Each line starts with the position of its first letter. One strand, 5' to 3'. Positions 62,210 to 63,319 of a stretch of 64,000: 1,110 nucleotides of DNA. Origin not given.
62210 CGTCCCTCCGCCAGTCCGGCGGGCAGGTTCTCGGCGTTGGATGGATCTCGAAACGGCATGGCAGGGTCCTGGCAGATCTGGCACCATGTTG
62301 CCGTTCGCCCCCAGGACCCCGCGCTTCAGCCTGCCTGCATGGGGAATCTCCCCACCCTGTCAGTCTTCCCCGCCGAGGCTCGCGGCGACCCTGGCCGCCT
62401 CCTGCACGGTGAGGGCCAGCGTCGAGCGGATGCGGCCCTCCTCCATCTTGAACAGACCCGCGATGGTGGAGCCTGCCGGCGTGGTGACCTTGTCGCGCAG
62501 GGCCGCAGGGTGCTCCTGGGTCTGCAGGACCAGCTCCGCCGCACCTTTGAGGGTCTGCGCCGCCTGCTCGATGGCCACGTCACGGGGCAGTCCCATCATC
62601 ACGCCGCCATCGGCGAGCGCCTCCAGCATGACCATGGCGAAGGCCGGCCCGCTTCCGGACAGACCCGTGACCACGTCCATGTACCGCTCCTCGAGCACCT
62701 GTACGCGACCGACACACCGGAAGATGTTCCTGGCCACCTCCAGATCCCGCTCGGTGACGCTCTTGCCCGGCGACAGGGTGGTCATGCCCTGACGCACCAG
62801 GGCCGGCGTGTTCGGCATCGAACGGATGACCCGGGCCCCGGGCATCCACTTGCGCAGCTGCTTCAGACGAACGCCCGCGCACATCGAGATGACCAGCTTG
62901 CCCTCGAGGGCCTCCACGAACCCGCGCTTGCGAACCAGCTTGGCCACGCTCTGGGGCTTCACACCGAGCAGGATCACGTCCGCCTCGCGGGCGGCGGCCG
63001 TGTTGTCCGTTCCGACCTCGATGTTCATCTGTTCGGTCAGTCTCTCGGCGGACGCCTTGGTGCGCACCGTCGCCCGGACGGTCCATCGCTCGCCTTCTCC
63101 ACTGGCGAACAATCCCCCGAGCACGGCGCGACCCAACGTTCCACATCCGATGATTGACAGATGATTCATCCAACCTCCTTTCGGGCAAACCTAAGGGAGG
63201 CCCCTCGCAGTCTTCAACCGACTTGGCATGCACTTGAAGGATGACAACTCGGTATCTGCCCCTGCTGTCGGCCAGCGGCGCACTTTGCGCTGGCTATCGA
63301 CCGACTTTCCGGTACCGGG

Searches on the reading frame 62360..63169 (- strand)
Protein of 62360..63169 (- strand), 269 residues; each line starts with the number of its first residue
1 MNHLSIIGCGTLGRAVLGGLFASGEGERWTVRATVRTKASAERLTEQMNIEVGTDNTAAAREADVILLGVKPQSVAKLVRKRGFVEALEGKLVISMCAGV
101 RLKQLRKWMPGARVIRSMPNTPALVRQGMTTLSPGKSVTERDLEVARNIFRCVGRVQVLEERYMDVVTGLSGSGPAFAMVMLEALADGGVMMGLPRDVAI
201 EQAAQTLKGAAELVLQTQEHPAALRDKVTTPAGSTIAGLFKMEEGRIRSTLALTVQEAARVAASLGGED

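Call 70: find_encoding_contigs(protein=window:62360-63169:-, flank=10000, max_places=3)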
Protein window:62360-63169:- (269 aa): no gene with exactly this product is on record in the collection.
